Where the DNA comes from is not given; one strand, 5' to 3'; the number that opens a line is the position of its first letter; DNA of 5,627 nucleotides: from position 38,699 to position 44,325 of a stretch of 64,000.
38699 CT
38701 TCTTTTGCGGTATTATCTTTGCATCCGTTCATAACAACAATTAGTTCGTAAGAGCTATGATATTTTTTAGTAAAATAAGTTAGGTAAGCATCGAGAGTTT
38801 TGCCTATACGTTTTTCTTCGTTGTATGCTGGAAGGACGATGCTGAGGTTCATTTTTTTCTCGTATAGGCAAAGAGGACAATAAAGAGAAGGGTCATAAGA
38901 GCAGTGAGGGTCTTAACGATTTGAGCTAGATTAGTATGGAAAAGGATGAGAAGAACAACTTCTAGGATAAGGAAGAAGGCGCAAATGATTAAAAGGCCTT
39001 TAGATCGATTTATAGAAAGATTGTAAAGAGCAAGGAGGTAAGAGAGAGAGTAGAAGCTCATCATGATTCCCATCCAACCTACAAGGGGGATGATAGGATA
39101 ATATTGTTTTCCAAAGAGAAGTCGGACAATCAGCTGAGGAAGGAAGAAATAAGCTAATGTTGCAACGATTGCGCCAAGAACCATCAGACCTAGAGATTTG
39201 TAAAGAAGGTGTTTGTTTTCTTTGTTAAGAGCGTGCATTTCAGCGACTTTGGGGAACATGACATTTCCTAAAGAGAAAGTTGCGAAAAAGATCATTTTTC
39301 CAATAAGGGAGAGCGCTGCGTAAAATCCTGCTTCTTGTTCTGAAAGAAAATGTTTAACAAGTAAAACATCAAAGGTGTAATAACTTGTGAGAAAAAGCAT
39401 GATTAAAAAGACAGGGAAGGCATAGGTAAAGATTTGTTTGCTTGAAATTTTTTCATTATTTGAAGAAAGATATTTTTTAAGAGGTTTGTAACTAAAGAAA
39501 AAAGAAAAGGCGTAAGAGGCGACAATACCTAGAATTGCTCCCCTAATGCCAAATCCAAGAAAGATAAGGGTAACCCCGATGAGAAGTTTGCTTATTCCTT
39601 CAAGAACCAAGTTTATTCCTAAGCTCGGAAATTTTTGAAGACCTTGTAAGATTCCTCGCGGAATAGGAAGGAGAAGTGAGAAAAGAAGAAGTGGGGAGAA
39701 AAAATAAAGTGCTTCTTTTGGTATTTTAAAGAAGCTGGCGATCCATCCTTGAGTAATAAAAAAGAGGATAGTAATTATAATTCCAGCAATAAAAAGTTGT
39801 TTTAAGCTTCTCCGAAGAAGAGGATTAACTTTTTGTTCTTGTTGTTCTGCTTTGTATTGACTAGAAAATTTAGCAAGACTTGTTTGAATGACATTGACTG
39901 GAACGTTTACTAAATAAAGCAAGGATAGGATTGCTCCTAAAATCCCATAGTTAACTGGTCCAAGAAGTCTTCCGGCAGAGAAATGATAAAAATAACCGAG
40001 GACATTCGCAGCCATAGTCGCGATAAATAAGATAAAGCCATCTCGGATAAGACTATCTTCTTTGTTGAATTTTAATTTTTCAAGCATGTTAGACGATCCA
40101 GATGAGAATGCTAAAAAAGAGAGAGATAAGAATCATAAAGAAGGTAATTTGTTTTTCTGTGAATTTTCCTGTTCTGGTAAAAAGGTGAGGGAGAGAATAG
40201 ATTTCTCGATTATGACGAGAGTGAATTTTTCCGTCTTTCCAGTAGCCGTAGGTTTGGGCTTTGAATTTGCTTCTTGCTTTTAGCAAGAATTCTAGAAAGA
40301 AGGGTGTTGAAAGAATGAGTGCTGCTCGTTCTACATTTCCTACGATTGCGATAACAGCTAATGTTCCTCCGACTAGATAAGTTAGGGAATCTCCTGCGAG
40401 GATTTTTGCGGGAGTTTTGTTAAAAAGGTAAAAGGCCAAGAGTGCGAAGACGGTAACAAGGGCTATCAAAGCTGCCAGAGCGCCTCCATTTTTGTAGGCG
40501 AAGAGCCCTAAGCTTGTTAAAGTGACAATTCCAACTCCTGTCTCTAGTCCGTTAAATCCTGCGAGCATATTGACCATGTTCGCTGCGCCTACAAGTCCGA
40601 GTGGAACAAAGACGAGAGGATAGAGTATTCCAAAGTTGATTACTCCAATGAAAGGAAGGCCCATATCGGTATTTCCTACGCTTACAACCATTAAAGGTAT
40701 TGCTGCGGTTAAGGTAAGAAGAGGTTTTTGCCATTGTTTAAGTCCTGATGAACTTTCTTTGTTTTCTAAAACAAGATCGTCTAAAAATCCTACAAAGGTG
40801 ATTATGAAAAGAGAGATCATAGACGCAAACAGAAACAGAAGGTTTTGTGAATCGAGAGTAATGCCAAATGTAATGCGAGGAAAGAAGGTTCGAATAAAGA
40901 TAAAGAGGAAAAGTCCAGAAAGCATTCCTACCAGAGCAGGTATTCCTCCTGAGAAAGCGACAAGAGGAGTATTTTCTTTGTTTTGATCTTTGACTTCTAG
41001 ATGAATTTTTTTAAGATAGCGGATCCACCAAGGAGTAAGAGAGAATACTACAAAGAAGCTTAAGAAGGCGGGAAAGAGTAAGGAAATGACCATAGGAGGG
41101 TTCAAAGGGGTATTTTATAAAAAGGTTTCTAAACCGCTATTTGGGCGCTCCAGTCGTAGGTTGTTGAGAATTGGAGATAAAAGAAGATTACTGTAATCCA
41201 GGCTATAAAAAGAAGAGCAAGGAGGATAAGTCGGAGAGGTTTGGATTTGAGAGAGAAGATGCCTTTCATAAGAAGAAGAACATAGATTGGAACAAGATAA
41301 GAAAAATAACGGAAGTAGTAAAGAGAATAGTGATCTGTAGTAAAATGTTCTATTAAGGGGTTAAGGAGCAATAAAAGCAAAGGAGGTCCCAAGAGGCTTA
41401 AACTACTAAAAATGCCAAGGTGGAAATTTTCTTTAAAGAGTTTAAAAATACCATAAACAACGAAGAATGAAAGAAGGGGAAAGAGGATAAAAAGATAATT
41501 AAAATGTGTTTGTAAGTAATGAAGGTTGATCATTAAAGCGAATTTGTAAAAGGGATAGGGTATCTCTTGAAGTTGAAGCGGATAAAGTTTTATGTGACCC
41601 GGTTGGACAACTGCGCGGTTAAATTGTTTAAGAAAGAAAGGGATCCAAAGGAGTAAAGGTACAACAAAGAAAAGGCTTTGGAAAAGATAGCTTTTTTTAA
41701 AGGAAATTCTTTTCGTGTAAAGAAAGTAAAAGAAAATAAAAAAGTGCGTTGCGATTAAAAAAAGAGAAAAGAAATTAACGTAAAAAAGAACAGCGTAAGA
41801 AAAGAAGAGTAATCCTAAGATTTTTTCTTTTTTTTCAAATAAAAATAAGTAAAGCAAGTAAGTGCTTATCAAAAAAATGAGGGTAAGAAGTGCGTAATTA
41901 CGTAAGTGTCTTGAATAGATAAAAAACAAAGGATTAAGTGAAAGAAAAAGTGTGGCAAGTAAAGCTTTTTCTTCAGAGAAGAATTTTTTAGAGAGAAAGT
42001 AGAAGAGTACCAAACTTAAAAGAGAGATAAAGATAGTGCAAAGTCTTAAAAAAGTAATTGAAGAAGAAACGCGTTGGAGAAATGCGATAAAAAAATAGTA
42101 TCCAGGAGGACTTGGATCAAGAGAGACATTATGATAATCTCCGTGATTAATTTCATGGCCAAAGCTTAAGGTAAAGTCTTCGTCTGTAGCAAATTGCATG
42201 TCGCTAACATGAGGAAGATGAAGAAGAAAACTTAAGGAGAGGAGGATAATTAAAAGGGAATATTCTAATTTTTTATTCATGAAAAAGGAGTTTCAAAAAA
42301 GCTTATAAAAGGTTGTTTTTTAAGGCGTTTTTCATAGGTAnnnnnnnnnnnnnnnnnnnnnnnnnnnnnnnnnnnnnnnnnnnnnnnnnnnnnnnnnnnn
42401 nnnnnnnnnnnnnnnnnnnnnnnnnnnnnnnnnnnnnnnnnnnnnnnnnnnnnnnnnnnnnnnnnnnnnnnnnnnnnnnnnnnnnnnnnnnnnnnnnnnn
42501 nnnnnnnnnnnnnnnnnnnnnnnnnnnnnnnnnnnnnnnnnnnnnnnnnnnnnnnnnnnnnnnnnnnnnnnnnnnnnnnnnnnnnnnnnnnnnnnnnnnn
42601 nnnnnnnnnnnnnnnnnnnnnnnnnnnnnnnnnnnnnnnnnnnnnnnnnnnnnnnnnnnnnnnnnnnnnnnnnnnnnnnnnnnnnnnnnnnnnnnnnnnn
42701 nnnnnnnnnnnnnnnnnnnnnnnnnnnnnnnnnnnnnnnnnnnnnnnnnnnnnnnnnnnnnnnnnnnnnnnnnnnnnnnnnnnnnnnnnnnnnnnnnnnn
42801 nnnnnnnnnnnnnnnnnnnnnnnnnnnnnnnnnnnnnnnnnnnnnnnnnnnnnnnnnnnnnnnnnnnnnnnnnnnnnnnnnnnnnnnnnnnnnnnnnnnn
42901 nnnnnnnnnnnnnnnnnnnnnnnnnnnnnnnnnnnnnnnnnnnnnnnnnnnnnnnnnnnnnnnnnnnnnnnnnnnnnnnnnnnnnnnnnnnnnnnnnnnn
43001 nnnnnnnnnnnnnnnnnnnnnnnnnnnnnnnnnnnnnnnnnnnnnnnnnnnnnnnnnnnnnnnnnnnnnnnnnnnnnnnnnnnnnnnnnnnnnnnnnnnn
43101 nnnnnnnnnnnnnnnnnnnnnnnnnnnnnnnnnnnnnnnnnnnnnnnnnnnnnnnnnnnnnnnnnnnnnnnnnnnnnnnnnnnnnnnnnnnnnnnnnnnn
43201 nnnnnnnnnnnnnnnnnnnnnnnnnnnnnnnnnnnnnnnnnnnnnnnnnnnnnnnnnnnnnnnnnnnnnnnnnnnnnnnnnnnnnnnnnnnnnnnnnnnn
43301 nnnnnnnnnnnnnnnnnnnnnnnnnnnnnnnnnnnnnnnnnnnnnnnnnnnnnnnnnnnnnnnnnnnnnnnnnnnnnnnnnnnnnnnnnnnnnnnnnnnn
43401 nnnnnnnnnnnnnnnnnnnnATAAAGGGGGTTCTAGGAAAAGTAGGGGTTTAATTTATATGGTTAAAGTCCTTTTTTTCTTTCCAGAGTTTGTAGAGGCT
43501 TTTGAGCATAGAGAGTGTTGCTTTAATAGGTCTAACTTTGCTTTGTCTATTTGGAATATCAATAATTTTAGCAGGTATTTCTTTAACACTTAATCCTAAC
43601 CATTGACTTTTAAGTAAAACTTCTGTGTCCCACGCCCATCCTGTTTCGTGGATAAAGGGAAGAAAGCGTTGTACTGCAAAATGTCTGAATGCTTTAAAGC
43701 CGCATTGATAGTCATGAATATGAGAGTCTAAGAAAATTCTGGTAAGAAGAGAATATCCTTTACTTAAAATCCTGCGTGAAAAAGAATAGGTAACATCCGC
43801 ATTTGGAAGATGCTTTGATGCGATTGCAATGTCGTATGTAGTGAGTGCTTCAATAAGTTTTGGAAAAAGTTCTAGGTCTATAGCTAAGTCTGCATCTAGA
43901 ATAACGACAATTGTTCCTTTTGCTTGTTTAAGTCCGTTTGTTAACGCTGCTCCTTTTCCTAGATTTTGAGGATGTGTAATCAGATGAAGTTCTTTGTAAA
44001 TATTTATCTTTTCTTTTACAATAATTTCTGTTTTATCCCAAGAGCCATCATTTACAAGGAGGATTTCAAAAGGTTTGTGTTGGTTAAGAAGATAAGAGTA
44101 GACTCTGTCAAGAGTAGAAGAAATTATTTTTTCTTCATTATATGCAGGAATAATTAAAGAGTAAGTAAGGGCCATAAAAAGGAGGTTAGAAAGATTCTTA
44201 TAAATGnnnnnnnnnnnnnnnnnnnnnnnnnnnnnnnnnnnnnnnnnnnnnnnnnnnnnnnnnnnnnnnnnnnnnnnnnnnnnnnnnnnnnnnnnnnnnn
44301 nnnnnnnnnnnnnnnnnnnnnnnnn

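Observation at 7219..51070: Very large AglB-centred glycosylation island that likely encodes more than one lipid-linked glycan pathway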

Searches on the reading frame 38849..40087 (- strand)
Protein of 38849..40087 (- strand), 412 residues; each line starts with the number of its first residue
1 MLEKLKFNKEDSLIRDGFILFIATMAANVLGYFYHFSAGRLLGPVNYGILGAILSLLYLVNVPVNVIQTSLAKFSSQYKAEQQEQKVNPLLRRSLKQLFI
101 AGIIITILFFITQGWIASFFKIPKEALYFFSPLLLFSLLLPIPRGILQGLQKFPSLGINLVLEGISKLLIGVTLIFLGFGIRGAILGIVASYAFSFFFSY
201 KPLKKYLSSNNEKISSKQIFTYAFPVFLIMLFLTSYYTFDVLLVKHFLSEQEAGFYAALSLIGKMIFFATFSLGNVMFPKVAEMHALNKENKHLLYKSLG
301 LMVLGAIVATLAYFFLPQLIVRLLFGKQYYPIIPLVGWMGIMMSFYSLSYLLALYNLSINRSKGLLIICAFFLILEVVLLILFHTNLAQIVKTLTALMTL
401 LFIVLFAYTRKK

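Call 5: search_protein_families(library=pfam, proteins=[window:38849-40087:-], max_evalue=0.01)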
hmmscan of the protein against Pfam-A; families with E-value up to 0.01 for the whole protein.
window:38849-40087:- (412 aa): 3 families
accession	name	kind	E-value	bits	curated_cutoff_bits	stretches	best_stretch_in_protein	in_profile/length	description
PF13440.11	Polysacc_synt_3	-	5.9e-17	62.3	23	1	40-334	4-293/293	Polysaccharide biosynthesis protein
PF01943.22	Polysacc_synt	-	1.7e-13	51.1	28.2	1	14-285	2-274/274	Polysaccharide biosynthesis protein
PF01554.23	MatE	-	3.2e-06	27.4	24.9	1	22-149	4-130/161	MatE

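Call 18: search_protein_families(library=ncbifam, proteins=[window:38849-40087:-], max_evalue=0.01)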
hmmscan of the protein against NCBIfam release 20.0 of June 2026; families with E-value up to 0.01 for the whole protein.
window:38849-40087:- (412 aa): 1 family
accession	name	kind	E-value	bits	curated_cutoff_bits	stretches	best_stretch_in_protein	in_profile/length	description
TIGR02900.1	spore_V_B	equivalog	1.7e-12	46.8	372.3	1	13-402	1-421/488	stage V sporulation protein B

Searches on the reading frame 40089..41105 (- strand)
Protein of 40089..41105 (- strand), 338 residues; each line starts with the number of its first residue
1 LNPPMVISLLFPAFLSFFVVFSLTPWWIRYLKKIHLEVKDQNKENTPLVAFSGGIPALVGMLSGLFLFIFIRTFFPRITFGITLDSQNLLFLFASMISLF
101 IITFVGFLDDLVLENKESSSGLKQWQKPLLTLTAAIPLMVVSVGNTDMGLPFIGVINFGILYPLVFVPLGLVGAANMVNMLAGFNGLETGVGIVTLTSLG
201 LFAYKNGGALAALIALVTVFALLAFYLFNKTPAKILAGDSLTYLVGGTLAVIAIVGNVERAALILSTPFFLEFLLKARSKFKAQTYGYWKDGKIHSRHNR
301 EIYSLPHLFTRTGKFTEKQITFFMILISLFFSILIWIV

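Call 5: search_protein_families(library=pfam, proteins=[window:40089-41105:-], max_evalue=0.01)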
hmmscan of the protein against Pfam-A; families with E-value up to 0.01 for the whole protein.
window:40089-41105:- (338 aa): 1 family
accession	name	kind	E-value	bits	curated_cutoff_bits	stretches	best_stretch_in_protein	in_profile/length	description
PF00953.26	Glycos_transf_4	-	1.4e-31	110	27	1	95-256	4-159/160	Glycosyl transferase family 4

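Call 18: search_protein_families(library=ncbifam, proteins=[window:40089-41105:-], max_evalue=0.01)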
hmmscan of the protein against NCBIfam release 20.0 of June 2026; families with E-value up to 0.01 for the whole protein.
window:40089-41105:- (338 aa): 3 families
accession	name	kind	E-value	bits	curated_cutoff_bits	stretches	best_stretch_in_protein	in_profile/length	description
TIGR00445.1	mraY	equivalog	2.1e-16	60.3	192.05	1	54-334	34-313/321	phospho-N-acetylmuramoyl-pentapeptide-transferase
NF053644.1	MraY_archaea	equivalog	1.4e-10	41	450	1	150-264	170-283/340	pseudomurein biosynthesis MraY family phospho-N-acetylmuramoyl-pentapeptide-transferase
TIGR02380.1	ECA_wecA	exception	0.00035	19.8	326.05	1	16-256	3-229/346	UDP-N-acetylglucosamine--undecaprenyl-phosphate N-acetylglucosaminephosphotransferase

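Call 36: search_solved_structures(query=window:40089-41105:-, max_evalue=0.001)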
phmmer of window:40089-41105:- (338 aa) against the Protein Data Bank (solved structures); distinct sequences matched with E-value up to 0.001: 7.
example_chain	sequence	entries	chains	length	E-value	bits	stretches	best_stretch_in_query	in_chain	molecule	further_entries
6bw6_A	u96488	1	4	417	1.2e-11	48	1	4-275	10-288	UDP-N-acetylglucosamine--dolichyl-phosphate N-acetylglucosaminephosphotransferase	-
6fm9_A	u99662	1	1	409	1.3e-11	47.9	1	4-275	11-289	UDP-N-acetylglucosamine--dolichyl-phosphate N-acetylglucosaminephosphotransferase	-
6bw5_A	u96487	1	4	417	1.4e-11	47.8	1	4-275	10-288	UDP-N-acetylglucosamine--dolichyl-phosphate N-acetylglucosaminephosphotransferase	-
9znn_A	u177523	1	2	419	1.4e-11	47.8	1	4-275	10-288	UDP-N-acetylglucosamine--dolichyl-phosphate N-acetylglucosaminephosphotransferase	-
5lev_A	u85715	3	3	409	1.1e-10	44.9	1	4-275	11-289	UDP-N-acetylglucosamine--dolichyl-phosphate N-acetylglucosaminephosphotransferase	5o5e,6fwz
4j72_A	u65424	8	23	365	4.7e-08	36.2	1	13-274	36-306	Phospho-N-acetylmuramoyl-pentapeptide-transferase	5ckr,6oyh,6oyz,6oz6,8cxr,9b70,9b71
9zno_A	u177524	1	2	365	4.8e-05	26.3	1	14-267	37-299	Phospho-N-acetylmuramoyl-pentapeptide-transferase (MraY)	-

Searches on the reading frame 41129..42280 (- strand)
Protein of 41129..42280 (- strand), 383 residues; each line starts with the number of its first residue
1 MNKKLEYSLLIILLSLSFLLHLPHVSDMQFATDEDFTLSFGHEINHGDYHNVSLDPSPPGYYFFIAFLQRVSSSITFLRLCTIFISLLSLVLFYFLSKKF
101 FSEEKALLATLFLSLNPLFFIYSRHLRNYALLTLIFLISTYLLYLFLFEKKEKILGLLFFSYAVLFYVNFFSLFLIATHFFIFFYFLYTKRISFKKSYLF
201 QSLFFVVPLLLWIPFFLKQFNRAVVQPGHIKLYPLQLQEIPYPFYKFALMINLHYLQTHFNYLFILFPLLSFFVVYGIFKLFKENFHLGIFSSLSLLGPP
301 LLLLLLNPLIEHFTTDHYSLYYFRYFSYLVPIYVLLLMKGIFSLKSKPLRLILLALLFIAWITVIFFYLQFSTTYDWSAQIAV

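Call 6: search_protein_families(library=pfam, proteins=[window:41129-42280:-], max_evalue=0.01)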
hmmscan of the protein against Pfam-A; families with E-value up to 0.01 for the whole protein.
window:41129-42280:- (383 aa): 1 family
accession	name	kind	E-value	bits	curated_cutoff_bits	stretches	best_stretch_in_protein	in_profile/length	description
PF13231.12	PMT_2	-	9.9e-12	45.8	26.1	1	58-212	3-160/160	Dolichyl-phosphate-mannose-protein mannosyltransferase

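Call 18: search_protein_families(library=ncbifam, proteins=[window:41129-42280:-], max_evalue=0.01)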
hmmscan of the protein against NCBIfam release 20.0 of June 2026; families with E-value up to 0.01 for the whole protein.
window:41129-42280:- (383 aa): 1 family
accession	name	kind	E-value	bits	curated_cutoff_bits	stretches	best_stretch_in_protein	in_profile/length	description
TIGR03663.1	TIGR03663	subfamily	0.0013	17.8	126.25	1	11-190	5-186/435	flippase activity-associated protein Agl23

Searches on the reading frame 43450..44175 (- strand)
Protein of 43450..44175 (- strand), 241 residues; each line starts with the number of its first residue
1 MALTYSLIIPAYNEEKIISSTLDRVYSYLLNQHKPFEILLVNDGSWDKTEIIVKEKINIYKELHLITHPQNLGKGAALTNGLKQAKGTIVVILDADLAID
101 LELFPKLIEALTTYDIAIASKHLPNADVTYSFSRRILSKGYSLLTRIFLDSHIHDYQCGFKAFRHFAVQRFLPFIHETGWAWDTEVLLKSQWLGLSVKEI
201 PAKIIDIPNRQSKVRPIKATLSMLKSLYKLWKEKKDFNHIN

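Call 6: search_protein_families(library=pfam, proteins=[window:43450-44175:-], max_evalue=0.01)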
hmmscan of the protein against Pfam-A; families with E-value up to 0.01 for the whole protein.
window:43450-44175:- (241 aa): 3 families
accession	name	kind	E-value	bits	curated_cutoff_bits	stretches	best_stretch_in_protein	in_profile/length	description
PF00535.33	Glycos_transf_2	-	2.9e-32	112.4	23.3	1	6-170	1-166/168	Glycosyl transferase family 2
PF13641.12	Glyco_tranf_2_3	-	6.7e-11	43.1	27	1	5-119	3-121/230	Glycosyltransferase like family 2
PF10111.15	Glyco_tranf_2_2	-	4.5e-07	30.1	27.3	1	6-132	1-123/276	Glycosyltransferase like family 2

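Call 18: search_protein_families(library=ncbifam, proteins=[window:43450-44175:-], max_evalue=0.01)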
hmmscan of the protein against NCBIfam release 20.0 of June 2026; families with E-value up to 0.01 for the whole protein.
window:43450-44175:- (241 aa): 23 families
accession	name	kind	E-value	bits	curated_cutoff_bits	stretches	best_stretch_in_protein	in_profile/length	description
NF047588.1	GlcsyltransPgfSStrep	equivalog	2.8e-20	72.8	500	1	5-173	3-169/308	glycosyltransferase PgfS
NF007986.1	PRK10714.1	equivalog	1e-17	64.2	529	1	6-172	9-173/316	undecaprenyl-phosphate 4-deoxy-4-formamido-L-arabinose transferase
TIGR03937.1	PgaC_IcaA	equivalog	2e-17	63.2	422.3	1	6-112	48-151/407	poly-beta-1,6-N-acetyl-D-glucosamine synthase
NF007482.0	PRK10073.1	equivalog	8.7e-15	54.5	423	1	5-120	8-119/334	glycosyltransferase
NF010496.0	PRK13915.1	equivalog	4.3e-13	49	262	1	4-113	32-144/307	glucosyl-3-phosphoglycerate synthase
NF041391.1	DPhHxTase_Halo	equivalog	2.3e-12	46.4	375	1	11-234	3-212/213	dolichyl-phosphate hexose transferase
NF041875.1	EPS_EpsD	equivalog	2.6e-12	46.8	370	1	6-103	2-96/325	exopolysaccharide biosynthesis glycosyltransferase EpsD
TIGR04283.1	glyco_like_mftF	equivalog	6.3e-12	45.6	182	1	6-113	2-99/221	TIGR04283 family arsenosugar biosynthesis glycosyltransferase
TIGR04182.1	glyco_TIGR04182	equivalog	7.1e-12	45.3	325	1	7-234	4-221/293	S-layer glycoprotein N-glycosyltransferase AglJ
NF058614.1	PPMAGASynPpgS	equivalog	1.2e-11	44.5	370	1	7-216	4-208/226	polyprenyl-phospho-N-acetylgalactosaminyl synthase PpgS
NF047683.1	TeichurnBiosyTuaG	equivalog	3.4e-11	43.3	400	1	6-117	9-117/252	teichuronic acid biosynthesis protein TuaG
TIGR04242.1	nodulat_NodC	equivalog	9.2e-09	34.7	550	1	7-124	52-169/395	chitooligosaccharide synthase NodC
TIGR03965.1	mycofact_glyco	equivalog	2.3e-08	33.3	280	1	6-119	77-187/467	mycofactocin biosynthesis glycosyltransferase MftF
NF038302.1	EPS_HpsE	equivalog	3.2e-08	32.9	300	1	5-98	3-98/307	hormogonium polysaccharide biosynthesis glycosyltransferase HpsE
TIGR03111.1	glyc2_xrt_Gpos1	hypoth_equivalog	4.4e-07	29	363.95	1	6-111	52-156/439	TIGR03111 family XrtG-associated glycosyltransferase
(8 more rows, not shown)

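Call 37: search_solved_structures(query=window:43450-44175:-, max_evalue=0.001)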
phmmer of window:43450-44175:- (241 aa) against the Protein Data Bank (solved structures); distinct sequences matched with E-value up to 0.001: 27.
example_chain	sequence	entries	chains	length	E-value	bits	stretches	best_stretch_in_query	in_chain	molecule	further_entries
5mlz_A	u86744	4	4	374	1.5e-19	73.8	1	3-237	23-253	Dolichol monophosphate mannose synthase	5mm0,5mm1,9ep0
5eke_A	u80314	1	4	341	6.3e-13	52.2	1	4-157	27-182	Uncharacterized glycosyltransferase sll0501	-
5ekp_C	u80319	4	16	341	6.5e-13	52.1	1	4-157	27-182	Uncharacterized glycosyltransferase sll0501 | Glycosyltransferase sll0501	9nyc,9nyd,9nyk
9nye_A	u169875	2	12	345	6.7e-13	52.1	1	4-157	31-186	Glycosyltransferase sll0501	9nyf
9bhc_C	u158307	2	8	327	1.6e-12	50.9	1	5-172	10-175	Undecaprenyl-phosphate 4-deoxy-4-formamido-L-arabinose transferase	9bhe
8vxh_A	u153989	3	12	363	2.1e-12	50.5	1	5-172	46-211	Undecaprenyl-phosphate 4-deoxy-4-formamido-L-arabinose transferase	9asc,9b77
5hea_A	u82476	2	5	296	5.4e-12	49.1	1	5-127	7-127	Putative glycosyltransferase (GalT1)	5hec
9hwj_A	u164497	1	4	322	7e-12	48.7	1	5-172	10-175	Undecaprenyl-phosphate 4-deoxy-4-formamido-L-arabinose transferase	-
2z87_A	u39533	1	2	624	6.6e-10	42.3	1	6-112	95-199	Chondroitin synthase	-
2z86_A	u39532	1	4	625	6.6e-10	42.3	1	6-112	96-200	Chondroitin synthase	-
6p61_A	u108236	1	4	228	6.8e-10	42.2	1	2-103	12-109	Glycosyltransferase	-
6yv7_B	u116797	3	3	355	1.8e-07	34.3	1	6-97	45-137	Glycosyl transferase, family 2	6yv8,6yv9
6yv7_A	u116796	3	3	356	1.8e-07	34.3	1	6-97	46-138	Glycosyl transferase, family 2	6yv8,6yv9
4y6n_A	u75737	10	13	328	3.4e-07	33.4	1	4-113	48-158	Glucosyl-3-phosphoglycerate synthase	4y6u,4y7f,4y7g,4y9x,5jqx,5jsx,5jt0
3e25_A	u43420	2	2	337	3.5e-07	33.3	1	4-113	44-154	Putative uncharacterized protein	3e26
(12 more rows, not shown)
